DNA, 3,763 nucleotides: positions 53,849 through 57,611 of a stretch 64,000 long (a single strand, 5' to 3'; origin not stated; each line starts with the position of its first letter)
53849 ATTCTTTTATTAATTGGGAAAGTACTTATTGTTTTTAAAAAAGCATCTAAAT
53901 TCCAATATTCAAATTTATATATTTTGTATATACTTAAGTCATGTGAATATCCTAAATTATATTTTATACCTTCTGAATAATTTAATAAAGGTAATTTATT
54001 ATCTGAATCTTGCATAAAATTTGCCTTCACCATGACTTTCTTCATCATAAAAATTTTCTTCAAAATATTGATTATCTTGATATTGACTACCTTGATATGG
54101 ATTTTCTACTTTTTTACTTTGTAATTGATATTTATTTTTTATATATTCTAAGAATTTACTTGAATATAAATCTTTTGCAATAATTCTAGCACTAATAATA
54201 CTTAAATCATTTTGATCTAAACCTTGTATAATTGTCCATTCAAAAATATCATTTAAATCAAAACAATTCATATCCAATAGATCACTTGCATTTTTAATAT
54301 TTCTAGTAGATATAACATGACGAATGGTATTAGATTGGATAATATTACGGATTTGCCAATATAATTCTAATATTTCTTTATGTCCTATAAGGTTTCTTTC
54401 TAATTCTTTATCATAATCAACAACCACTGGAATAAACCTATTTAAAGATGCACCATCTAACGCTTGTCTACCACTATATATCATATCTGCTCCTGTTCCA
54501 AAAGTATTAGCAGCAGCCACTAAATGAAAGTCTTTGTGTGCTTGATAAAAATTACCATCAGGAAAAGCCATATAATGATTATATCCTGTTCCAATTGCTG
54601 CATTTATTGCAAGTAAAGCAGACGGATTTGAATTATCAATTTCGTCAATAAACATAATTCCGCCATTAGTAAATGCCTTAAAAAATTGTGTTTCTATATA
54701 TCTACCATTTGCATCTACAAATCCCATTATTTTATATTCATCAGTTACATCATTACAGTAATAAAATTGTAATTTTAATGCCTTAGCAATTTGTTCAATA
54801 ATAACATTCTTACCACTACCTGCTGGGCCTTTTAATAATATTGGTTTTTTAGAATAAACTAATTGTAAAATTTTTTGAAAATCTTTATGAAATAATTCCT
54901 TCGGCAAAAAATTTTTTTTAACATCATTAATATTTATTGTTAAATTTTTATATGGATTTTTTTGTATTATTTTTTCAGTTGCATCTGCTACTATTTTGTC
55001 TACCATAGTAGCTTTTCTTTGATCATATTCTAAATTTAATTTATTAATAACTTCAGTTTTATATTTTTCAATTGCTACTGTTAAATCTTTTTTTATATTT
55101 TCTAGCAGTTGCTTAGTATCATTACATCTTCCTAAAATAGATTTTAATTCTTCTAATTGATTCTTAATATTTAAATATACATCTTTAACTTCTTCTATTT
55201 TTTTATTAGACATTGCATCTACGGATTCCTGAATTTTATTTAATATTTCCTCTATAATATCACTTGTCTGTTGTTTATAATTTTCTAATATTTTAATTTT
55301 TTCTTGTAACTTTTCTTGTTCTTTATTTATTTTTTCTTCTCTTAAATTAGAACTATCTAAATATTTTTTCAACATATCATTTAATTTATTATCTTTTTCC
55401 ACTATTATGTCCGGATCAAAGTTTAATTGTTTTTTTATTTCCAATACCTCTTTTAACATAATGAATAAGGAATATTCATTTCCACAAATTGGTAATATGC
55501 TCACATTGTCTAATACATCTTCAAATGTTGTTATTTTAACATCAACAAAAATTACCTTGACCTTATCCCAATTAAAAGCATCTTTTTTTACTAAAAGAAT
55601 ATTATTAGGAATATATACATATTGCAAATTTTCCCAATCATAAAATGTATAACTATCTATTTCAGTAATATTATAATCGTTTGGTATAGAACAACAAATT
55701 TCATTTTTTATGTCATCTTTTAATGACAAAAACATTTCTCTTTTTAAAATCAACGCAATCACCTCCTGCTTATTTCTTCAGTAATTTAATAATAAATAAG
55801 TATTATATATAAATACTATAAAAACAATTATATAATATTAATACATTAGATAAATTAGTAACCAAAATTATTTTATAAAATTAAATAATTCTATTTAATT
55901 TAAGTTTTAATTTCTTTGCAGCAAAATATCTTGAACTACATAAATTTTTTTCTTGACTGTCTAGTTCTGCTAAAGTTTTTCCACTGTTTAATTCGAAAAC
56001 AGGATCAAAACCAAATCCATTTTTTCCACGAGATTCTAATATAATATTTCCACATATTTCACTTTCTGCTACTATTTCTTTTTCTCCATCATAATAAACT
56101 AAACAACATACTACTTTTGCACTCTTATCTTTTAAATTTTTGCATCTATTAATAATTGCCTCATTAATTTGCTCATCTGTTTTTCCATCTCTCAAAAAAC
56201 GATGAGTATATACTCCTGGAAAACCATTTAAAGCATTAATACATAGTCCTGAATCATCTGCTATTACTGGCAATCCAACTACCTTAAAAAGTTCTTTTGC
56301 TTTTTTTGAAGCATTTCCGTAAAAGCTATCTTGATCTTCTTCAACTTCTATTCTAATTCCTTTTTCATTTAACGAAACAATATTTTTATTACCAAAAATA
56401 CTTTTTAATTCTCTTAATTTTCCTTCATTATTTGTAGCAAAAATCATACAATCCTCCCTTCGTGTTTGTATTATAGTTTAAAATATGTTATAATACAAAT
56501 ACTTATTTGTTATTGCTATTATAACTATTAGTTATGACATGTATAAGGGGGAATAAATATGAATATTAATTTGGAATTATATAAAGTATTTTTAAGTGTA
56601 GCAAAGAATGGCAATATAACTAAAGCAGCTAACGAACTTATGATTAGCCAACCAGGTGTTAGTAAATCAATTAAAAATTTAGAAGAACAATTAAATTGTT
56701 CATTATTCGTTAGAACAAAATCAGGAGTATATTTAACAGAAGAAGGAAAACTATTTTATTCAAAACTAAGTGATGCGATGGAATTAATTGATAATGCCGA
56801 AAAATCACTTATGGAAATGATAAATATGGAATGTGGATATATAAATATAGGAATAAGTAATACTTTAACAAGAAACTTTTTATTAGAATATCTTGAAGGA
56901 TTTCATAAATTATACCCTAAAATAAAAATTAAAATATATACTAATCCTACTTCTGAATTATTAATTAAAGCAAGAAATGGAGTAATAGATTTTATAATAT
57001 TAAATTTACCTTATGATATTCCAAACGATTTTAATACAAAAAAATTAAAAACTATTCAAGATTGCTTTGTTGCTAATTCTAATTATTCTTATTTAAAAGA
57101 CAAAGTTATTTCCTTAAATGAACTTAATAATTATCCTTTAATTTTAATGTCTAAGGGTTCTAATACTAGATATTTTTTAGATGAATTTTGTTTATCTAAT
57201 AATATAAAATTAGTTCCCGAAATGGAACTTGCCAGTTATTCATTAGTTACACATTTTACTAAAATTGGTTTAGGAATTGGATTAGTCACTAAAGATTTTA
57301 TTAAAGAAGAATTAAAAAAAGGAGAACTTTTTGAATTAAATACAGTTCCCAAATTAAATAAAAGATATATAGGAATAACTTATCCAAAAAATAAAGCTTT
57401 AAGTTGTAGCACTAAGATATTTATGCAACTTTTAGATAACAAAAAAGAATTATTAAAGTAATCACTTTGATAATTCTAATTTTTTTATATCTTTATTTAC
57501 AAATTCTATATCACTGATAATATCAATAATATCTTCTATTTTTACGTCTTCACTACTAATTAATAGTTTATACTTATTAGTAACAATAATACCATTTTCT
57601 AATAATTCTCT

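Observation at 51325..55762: Four-gene cluster built around an LRR + coiled-coil + AAA_5 (MoxR/midasin-like) ATPase with three unknown partners, one with a Zn-phospholipase-C-like ligand pattern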

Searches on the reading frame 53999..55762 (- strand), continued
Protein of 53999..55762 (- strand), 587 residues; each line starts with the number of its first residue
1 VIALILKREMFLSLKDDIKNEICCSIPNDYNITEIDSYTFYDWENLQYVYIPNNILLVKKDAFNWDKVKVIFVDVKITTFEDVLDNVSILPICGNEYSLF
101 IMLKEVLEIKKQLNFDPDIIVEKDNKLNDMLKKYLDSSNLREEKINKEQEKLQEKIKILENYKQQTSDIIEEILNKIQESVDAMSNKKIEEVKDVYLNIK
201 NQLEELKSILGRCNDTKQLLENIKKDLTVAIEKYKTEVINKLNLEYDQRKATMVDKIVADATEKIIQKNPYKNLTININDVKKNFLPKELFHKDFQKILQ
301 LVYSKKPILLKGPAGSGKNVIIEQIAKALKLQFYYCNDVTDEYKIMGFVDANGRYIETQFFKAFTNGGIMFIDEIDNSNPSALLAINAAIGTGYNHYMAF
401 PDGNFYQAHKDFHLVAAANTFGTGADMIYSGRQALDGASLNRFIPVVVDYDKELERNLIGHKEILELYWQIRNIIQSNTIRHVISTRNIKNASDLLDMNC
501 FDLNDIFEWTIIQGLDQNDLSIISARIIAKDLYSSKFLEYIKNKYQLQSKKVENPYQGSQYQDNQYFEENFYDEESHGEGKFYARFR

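Call 44: search_protein_families(library=pfam, alignment_id=A3, max_evalue=1)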
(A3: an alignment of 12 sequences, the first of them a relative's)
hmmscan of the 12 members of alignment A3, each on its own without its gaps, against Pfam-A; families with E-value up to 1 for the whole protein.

A. member 1, L007:12730-13722:+ (331 aa): 0 families

B. families by the number of members that match (of 12 scanned): 4 families
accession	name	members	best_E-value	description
PF13637.12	Ank_4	2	0.027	Ankyrin repeats (many copies)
PF09642.15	YonK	1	0.027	YonK protein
PF17423.7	SwrA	1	0.12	Swarming motility protein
PF12251.13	SNAPC3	1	0.67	snRNA-activating protein complex (SNAPc), subunit 3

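Call 45: search_solved_structures(query=A3, max_evalue=10)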
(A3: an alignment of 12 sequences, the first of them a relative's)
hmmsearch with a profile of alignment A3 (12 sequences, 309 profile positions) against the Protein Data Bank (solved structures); distinct sequences matched with E-value up to 10: 1.
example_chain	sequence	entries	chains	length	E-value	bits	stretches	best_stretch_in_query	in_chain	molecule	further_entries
6m6z_A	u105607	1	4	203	0.83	12.4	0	105-146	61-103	TMH4C4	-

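Call 60: search_protein_families(library=phrogs, alignment_id=A3, max_evalue=0.1)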
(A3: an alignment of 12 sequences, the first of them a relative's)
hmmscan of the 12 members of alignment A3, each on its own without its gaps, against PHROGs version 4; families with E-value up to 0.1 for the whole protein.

A. member 1, L007:12730-13722:+ (331 aa): 0 families

B. families by the number of members that match (of 12 scanned): 3 families
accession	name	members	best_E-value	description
phrog_18916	-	2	0.029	-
phrog_3875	-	1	0.048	RuvC-like Holliday junction resolvase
phrog_29635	-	1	0.074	-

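Call 74: search_solved_structures(query=A5, max_evalue=0.001)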
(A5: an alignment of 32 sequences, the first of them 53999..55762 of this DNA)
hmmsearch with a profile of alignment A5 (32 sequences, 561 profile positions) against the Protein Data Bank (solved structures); distinct sequences matched with E-value up to 0.001: 21.
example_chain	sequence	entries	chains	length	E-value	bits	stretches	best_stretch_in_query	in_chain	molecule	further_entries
6or5_A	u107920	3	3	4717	6.1e-17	64.8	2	301-459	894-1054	Midasin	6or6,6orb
6i27_A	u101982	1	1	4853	1.1e-16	63.9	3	293-445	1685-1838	Midasin,Midasin,Midasin,Midasin,Midasin,Midasin,Midasin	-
6i26_A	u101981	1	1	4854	1.1e-16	63.9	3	293-445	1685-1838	Midasin,Midasin,Midasin,Midasin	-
6hyp_A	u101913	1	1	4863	1.1e-16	63.9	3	293-445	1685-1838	Midasin,Midasin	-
5jcs_s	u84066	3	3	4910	1.2e-16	63.8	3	293-445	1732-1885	Midasin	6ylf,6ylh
9ujv_A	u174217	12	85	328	6.6e-10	41.6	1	366-454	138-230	Cobaltochelatase subunit CobS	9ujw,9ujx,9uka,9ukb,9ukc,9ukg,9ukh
9udk_A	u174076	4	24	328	7.3e-09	38.1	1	369-454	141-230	Cobaltochelatase subunit CobS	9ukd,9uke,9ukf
5c3c_A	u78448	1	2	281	1.5e-06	30.5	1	300-514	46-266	CbbQ/NirQ/NorQ domain protein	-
4tql_A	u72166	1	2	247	1.7e-06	30.3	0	99-230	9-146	Three helix bundle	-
9qhd_A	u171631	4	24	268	3.5e-06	29.3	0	299-332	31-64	Nitric oxide reductase NorQ protein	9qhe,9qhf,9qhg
1kag_A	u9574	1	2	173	1.2e-05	27.5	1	300-332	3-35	Shikimate kinase I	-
9bji_A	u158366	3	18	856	1.4e-05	27.3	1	83-328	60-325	Nuclear valosin-containing protein-like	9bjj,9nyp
4uos_A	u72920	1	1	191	3.7e-05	25.9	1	103-264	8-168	DESIGNED HELICAL BUNDLE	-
8qae_A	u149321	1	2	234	0.00019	23.5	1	83-255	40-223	sc-apCC-6-SLLA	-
2ch7_B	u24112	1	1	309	0.00035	22.7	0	80-213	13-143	METHYL-ACCEPTING CHEMOTAXIS PROTEIN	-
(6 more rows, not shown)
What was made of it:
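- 53999..55762 (-): A: AAA_5 (midasin/CobS/MoxR-class) ATPase with an N-terminal BspA-LRR-like segment, a helical coiled-coil-like linker and a Tyr-rich acidic C-terminal tail. The likely true start is TTG 55753 (584 aa). A profile search against the PDB gives midasin 6e-17, CobS 6.6e-10, CbbQ 1.5e-6 and NorQ 3.5e-6 (call 74).
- The nearest solved relatives are midasin, CobS, CbbQ and NorQ (call 74).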

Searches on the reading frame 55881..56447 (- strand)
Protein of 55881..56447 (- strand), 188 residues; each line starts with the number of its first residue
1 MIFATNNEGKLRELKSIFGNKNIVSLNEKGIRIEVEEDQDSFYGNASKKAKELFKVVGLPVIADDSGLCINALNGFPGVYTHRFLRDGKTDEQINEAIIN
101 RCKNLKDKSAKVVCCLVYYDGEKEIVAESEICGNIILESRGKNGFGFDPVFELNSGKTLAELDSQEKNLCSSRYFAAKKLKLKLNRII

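Call 49: search_protein_families(library=pfam, proteins=[window:55881-56447:-], max_evalue=0.01)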
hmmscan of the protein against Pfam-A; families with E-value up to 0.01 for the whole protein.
window:55881-56447:- (188 aa): 1 family
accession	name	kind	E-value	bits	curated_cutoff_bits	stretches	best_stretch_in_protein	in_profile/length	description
PF01725.21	Ham1p_like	-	1.8e-57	194.7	22.5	1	1-181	1-184/186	Ham1 family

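Call 83: search_protein_families(library=ncbifam, proteins=[window:55881-56447:-], max_evalue=0.001)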
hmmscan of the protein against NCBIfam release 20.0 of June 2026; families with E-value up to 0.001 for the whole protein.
window:55881-56447:- (188 aa): 8 families
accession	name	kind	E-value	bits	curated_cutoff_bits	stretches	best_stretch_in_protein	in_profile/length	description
TIGR00042.1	TIGR00042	equivalog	2.5e-47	160.7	145.35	1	1-184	2-183/184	RdgB/HAM1 family non-canonical purine NTP pyrophosphatase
NF011397.0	PRK14822.1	equivalog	7.3e-46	156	234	1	1-186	4-195/201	XTP/dITP diphosphatase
NF011399.0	PRK14824.1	subfamily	1.1e-43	149.1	267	1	2-186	6-202/206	putative deoxyribonucleotide triphosphate pyrophosphatase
NF011398.0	PRK14823.1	equivalog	4.7e-34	117.9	272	1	1-181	3-185/191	non-canonical purine NTP diphosphatase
NF002698.0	PRK02491.1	equivalog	1.3e-32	113.2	301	1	2-180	131-316/328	nucleoside-triphosphate diphosphatase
NF011401.0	PRK14826.1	equivalog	6.7e-31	107.4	268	1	1-187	11-219/226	putative deoxyribonucleotide triphosphate pyrophosphatase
NF011396.0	PRK14821.1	equivalog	6.7e-31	107.2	203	1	1-182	3-178/185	XTP/dITP diphosphatase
NF011400.0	PRK14825.1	equivalog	8e-25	87.7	246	1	2-183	5-193/199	putative deoxyribonucleotide triphosphate pyrophosphatase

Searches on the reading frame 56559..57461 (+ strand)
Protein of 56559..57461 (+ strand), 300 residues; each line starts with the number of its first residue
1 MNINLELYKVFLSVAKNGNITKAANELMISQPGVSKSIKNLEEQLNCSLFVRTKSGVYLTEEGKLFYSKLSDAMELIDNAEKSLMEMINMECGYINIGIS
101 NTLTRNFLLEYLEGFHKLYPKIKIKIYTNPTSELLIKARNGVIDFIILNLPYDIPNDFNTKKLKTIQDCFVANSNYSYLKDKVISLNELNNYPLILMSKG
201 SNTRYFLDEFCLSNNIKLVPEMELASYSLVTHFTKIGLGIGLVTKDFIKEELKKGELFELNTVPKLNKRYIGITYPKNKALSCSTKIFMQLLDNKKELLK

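Call 49: search_protein_families(library=pfam, proteins=[window:56559-57461:+], max_evalue=0.01)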
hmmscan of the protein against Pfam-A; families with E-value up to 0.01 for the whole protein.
window:56559-57461:+ (300 aa): 2 families
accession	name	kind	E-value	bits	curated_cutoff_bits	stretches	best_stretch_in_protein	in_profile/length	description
PF03466.25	LysR_substrate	-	5.3e-30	104.8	28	1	92-292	5-204/209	LysR substrate binding domain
PF00126.33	HTH_1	-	2e-20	72.9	26.6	1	5-64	1-60/60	Bacterial regulatory helix-turn-helix protein, lysR family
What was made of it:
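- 56559..57461 (+): LysR-type transcriptional regulator, divergent from the operon. HTH_1 plus LysR_substrate (call 49).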

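Call 83: search_protein_families(library=ncbifam, proteins=[window:56559-57461:+], max_evalue=0.001)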
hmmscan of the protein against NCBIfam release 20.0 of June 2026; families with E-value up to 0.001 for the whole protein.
window:56559-57461:+ (300 aa): 57 families (the best 25 are shown)
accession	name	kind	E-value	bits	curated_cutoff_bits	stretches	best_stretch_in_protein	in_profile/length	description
NF047520.1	trans_act_CidR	equivalog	9e-41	140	415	1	8-294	6-290/292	cidABC operon transcriptional activator CidR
NF040786.1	LysR_Sec_metab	equivalog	5.7e-40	137.2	250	1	3-295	1-297/298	selenium metabolism-associated LysR family transcriptional regulator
TIGR02424.1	TF_pcaQ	equivalog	2.4e-38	131.7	303.8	1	7-293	7-295/300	pca operon transcription factor PcaQ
NF053705.1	TransRegGltCGpos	equivalog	7.5e-37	127.2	350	1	9-294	7-291/300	glutamate biosynthesis transcriptional regulator GltC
TIGR03339.1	phn_lysR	subfamily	2.8e-34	118.6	341.1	1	9-248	3-238/279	aminoethylphosphonate catabolism associated LysR family transcriptional regulator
NF040889.1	trans_reg_YeiE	equivalog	6.1e-33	114.3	480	1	1-290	1-284/288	DNA-binding transcriptional regulator YeiE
NF008095.0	PRK10837.1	subfamily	8.6e-33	113.8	281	1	1-293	1-287/290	LysR family transcriptional regulator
NF008416.0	PRK11242.1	equivalog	9.4e-33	113.8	277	1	10-296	8-291/300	transcriptional regulator CynR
NF045775.1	acetoin_reg_AlsR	exception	1.9e-31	109.6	430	1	6-245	4-244/290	acetoin biosynthesis transcriptional regulator AlsR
NF007307.0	PRK09791.1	equivalog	4.3e-31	108.2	336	1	2-268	4-269/302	LysR family transcriptional regulator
NF008352.0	PRK11139.1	subfamily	1.4e-26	93.4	288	1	8-271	11-268/305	transcriptional regulator GcvA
NF008722.0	PRK11716.1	equivalog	7.6e-26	90.8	246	1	4-294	2-292/293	HTH-type transcriptional activator IlvY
TIGR03418.1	chol_sulf_TF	equivalog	2.6e-25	89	324.8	1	4-291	2-287/291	choline sulfate utilization transcriptional regulator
NF009327.0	PRK12684.1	subfamily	8.6e-25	87.6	402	1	13-245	12-245/313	CysB family HTH-type transcriptional regulator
NF007439.0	PRK09986.1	equivalog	1.3e-24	87.1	290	1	2-245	6-251/296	LysR family transcriptional regulator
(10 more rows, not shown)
